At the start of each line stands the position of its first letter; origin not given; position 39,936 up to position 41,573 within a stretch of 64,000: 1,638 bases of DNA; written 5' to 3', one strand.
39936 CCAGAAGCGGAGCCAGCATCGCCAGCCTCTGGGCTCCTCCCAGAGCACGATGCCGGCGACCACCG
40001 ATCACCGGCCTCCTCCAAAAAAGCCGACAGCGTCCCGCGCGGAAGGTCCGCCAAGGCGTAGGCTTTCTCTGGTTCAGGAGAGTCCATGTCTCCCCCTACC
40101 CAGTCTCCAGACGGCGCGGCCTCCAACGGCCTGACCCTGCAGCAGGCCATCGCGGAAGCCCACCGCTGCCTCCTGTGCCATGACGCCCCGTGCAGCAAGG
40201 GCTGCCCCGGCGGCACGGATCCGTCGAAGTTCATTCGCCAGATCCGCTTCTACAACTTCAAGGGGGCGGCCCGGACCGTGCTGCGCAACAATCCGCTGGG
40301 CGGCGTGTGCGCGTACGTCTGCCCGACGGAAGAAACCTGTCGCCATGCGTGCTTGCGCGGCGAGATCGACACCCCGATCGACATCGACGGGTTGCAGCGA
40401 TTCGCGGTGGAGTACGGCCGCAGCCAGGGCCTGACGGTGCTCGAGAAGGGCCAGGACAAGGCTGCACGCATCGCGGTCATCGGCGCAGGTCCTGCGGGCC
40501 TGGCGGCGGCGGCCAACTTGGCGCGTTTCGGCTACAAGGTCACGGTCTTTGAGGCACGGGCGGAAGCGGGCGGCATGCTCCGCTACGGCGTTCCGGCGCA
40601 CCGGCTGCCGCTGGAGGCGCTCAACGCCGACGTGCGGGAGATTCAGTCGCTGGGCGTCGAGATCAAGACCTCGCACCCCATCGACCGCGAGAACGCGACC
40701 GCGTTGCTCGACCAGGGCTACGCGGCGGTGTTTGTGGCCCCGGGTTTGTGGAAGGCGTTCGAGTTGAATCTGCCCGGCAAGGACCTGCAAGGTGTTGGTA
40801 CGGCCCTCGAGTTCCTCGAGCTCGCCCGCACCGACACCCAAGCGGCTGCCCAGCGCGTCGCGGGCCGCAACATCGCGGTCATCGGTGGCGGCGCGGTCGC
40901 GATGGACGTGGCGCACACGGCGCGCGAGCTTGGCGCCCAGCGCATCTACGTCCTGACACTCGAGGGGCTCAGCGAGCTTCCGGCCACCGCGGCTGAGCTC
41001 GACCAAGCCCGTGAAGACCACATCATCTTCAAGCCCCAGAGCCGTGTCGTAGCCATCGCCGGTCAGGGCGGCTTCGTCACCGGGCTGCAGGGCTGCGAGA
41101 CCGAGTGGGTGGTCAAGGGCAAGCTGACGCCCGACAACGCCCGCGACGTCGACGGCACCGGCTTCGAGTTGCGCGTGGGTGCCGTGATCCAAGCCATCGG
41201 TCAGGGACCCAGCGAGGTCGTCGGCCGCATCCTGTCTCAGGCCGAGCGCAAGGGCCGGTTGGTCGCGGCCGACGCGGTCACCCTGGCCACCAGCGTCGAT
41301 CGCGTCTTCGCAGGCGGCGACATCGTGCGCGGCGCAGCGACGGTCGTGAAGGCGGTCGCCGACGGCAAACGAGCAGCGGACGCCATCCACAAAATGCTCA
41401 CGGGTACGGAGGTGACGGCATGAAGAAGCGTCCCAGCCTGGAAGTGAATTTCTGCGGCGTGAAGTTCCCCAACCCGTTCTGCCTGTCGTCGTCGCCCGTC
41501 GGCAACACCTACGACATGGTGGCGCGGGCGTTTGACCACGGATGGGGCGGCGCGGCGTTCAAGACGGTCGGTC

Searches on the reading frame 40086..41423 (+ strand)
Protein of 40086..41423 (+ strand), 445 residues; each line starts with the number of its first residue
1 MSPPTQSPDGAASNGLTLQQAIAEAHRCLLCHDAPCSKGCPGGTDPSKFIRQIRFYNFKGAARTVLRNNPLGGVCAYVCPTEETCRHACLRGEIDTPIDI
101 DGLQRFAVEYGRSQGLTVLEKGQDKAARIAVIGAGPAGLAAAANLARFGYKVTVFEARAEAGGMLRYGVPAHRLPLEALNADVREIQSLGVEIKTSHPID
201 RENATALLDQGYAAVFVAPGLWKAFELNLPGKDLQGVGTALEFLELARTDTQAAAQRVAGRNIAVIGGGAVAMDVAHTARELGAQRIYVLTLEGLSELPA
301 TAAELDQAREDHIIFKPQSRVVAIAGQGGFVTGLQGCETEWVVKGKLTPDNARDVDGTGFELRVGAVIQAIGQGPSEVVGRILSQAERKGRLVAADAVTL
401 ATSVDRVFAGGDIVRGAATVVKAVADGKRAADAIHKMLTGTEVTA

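Call 60: search_protein_families(library=pfam, proteins=[window:40086-41423:+], max_evalue=0.00001)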
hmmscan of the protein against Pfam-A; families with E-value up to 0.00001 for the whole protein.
window:40086-41423:+ (445 aa): 11 families
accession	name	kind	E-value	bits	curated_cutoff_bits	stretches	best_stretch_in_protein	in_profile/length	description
PF14691.11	Fer4_20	-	2.6e-29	101.7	25.8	1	13-114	9-111/113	Dihydroprymidine dehydrogenase domain II, 4Fe-4S cluster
PF07992.20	Pyr_redox_2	-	1.6e-26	93.9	26.1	1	128-427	2-291/291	Pyridine nucleotide-disulphide oxidoreductase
PF00070.33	Pyr_redox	-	6.6e-12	46.2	22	0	128-160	1-33/82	Pyridine nucleotide-disulphide oxidoreductase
PF13450.12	NAD_binding_8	-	2.5e-10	40.9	21.9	1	131-166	1-36/68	NAD(P)-binding Rossmann-like domain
PF01262.27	AlaDh_PNT_C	-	4.9e-09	36.4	23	0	118-162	18-64/214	Alanine dehydrogenase/PNT, C-terminal domain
PF13738.12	Pyr_redox_3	-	2e-06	27.8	30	0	131-159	2-31/305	Pyridine nucleotide-disulphide oxidoreductase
PF01593.30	Amino_oxidase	-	2.4e-06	27.5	19.8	1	137-163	2-28/443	Flavin containing amine oxidoreductase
PF01266.30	DAO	-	3.1e-06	27.4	27.9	1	128-162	1-35/353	FAD dependent oxidoreductase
PF02826.25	2-Hacid_dh_C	-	4.4e-06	26.6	25.1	0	250-292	26-68/178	D-isomer specific 2-hydroxyacid dehydrogenase, NAD binding domain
PF12831.13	FAD_oxidored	-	6e-06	26.2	27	1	129-168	2-41/416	FAD dependent oxidoreductase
PF00890.30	FAD_binding_2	-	7.4e-06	25.8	20.4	0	129-165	2-38/414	FAD binding domain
